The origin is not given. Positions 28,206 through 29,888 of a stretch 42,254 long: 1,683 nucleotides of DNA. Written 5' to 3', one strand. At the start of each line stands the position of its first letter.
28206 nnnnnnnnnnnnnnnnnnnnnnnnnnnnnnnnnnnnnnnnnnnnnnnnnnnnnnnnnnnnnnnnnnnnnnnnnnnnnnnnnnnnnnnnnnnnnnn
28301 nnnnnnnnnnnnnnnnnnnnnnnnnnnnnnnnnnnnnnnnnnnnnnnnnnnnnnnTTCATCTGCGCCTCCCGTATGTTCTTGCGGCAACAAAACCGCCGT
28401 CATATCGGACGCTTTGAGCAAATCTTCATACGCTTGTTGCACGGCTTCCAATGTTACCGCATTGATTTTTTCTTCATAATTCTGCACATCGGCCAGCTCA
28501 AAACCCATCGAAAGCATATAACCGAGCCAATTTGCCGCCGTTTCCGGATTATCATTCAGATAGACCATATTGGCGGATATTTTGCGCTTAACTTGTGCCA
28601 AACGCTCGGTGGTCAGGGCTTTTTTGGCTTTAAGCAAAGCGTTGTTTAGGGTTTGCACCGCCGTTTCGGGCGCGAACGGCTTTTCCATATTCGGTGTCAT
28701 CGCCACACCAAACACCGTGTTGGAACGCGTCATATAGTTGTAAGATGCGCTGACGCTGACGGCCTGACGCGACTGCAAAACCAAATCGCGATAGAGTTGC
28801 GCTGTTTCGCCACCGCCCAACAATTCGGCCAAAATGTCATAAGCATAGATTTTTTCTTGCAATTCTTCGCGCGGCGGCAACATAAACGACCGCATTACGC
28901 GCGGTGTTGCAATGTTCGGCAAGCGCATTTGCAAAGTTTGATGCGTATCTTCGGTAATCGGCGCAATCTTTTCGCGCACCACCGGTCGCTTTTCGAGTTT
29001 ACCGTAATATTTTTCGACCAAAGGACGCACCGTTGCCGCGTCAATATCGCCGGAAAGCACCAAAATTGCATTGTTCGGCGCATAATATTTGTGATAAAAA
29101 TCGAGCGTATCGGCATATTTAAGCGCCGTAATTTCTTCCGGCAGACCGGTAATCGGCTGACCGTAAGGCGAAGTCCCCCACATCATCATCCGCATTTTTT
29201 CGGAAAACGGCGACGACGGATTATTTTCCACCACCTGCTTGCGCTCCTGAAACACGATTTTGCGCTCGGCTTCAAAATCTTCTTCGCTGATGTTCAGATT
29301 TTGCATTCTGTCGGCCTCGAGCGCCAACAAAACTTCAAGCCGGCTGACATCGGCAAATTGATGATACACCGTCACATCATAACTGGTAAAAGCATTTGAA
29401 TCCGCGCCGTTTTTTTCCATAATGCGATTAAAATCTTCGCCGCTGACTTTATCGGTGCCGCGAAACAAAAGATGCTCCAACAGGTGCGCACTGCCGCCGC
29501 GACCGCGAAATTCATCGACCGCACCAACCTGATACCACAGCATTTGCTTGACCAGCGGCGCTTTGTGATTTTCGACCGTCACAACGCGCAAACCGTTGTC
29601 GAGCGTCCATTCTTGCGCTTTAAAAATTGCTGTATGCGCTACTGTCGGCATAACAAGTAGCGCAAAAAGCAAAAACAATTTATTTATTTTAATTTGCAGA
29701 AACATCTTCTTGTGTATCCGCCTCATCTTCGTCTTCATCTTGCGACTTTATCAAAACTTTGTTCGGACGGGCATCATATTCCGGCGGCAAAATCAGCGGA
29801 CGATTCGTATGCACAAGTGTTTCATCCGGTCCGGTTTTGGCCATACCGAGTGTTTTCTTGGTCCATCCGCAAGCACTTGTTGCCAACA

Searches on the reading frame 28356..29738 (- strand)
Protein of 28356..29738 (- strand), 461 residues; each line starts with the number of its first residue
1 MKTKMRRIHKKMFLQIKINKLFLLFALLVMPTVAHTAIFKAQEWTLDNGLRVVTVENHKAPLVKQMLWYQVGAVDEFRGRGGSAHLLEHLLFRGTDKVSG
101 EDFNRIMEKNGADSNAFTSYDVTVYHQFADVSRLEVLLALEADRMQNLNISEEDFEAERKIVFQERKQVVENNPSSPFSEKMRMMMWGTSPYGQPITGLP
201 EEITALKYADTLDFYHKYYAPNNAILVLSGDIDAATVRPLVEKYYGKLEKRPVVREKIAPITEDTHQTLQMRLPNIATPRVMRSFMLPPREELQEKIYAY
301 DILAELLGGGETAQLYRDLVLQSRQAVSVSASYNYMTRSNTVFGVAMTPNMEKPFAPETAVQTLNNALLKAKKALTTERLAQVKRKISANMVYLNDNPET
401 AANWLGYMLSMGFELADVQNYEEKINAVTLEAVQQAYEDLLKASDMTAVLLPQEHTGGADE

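Call 69: search_protein_families(library=pfam, proteins=[window:28356-29738:-], max_evalue=0.00001)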
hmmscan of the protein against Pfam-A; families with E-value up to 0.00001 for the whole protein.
window:28356-29738:- (461 aa): 2 families
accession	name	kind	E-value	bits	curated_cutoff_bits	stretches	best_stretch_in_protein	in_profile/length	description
PF05193.26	Peptidase_M16_C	-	9.8e-25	87.9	23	1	207-386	3-180/181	Peptidase M16 inactive domain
PF00675.25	Peptidase_M16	-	4.3e-23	82.3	22.3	1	51-197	1-146/149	Insulinase (Peptidase family M16)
